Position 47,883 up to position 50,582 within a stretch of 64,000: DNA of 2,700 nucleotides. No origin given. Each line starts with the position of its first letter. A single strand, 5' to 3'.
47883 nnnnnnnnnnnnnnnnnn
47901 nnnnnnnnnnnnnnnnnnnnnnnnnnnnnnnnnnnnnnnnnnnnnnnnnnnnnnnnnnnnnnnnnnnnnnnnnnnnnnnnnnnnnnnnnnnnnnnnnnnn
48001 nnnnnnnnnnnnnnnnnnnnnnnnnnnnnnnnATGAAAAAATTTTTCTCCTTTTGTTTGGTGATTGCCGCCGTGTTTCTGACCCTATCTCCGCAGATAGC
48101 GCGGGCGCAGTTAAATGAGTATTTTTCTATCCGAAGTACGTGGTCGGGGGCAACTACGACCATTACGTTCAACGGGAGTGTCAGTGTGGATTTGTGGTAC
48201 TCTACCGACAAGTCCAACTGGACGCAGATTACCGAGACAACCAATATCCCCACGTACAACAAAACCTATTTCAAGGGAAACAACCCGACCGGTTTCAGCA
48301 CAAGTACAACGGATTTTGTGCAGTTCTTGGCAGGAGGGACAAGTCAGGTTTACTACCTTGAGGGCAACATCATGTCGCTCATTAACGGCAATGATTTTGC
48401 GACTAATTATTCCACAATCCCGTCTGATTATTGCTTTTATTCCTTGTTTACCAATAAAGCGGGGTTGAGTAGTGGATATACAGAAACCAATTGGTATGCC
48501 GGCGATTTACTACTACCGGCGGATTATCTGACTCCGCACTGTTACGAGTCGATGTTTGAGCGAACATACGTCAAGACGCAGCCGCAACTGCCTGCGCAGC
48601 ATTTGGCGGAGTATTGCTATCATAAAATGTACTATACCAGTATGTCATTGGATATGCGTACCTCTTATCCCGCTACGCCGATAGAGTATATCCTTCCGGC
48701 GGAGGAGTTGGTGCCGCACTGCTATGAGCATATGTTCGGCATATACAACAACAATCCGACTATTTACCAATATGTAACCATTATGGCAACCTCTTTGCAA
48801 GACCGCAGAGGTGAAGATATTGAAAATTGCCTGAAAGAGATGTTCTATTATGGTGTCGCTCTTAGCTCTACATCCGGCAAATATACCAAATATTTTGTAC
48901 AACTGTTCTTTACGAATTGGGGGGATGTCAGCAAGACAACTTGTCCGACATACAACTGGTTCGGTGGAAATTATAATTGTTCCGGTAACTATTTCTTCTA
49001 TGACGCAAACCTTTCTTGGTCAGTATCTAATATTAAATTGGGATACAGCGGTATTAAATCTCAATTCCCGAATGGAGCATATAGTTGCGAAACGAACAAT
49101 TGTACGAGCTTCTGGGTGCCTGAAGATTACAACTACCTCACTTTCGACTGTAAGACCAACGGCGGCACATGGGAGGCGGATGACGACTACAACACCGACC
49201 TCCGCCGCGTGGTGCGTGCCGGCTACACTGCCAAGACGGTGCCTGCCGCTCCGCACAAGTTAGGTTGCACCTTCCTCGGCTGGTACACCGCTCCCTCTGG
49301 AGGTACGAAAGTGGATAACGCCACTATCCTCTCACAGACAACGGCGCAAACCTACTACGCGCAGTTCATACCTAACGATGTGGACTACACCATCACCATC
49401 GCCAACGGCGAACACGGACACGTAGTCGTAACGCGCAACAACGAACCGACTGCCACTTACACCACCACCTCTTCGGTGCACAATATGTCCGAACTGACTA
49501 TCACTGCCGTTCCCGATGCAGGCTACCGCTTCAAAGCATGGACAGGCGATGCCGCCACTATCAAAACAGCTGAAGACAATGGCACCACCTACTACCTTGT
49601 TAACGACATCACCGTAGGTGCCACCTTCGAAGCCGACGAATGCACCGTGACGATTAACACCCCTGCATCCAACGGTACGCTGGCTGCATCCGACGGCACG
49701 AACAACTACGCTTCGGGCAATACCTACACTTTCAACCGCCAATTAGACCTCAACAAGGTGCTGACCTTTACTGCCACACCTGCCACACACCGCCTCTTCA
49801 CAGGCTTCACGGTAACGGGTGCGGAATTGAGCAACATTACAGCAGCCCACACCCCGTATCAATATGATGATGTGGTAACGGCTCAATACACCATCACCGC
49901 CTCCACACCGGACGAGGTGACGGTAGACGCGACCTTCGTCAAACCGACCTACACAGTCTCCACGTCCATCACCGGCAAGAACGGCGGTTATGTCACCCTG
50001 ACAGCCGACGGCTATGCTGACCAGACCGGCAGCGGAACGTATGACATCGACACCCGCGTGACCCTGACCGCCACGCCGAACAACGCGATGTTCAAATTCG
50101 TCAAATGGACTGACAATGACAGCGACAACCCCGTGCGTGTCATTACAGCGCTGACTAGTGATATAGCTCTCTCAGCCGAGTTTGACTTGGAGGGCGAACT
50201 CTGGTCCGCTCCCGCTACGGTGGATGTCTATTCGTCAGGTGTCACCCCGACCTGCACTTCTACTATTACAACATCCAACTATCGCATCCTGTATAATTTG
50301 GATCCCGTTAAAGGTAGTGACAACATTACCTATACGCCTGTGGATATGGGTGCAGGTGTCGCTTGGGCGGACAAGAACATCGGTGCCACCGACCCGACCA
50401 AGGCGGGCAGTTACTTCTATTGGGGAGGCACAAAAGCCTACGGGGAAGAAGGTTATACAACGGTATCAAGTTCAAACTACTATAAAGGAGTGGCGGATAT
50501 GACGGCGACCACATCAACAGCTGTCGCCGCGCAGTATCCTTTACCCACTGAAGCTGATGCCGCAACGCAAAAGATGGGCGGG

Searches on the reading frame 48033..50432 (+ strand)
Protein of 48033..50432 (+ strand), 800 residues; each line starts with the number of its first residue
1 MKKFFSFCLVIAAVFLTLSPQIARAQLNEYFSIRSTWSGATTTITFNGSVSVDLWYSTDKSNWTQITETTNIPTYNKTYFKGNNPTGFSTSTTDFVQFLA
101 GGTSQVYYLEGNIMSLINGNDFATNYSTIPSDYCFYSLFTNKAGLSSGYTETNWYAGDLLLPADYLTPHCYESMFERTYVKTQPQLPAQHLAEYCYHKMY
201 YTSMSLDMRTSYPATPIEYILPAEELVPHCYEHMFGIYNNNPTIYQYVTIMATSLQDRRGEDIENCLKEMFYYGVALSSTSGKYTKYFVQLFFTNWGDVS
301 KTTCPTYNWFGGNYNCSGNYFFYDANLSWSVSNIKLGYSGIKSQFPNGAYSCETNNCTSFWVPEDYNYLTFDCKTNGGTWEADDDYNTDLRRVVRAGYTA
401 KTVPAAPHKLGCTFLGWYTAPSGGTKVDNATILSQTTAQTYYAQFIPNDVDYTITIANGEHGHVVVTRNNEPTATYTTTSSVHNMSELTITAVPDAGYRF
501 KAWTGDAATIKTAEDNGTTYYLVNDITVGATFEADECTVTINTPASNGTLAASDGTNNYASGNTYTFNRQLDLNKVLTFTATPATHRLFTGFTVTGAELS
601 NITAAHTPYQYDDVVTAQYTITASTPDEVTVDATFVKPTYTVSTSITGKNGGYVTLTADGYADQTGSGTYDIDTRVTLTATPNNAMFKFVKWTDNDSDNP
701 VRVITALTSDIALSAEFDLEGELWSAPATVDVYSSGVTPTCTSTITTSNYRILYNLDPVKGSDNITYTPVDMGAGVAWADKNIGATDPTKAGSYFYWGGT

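Call 37: search_protein_families(library=pfam, proteins=[window:48033-50432:+], max_evalue=0.00001)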
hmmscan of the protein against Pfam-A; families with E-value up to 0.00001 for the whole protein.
window:48033-50432:+ (800 aa): 2 families
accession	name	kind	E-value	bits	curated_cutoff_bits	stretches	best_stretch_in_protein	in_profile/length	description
PF18998.6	Flg_new_2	-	8.7e-16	58.1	23.6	2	452-535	1-72/73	Divergent InlB B-repeat domain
PF09479.16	Flg_new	-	9.8e-09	35.7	27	1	375-444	7-65/65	Listeria-Bacteroides repeat domain (List_Bact_rpt)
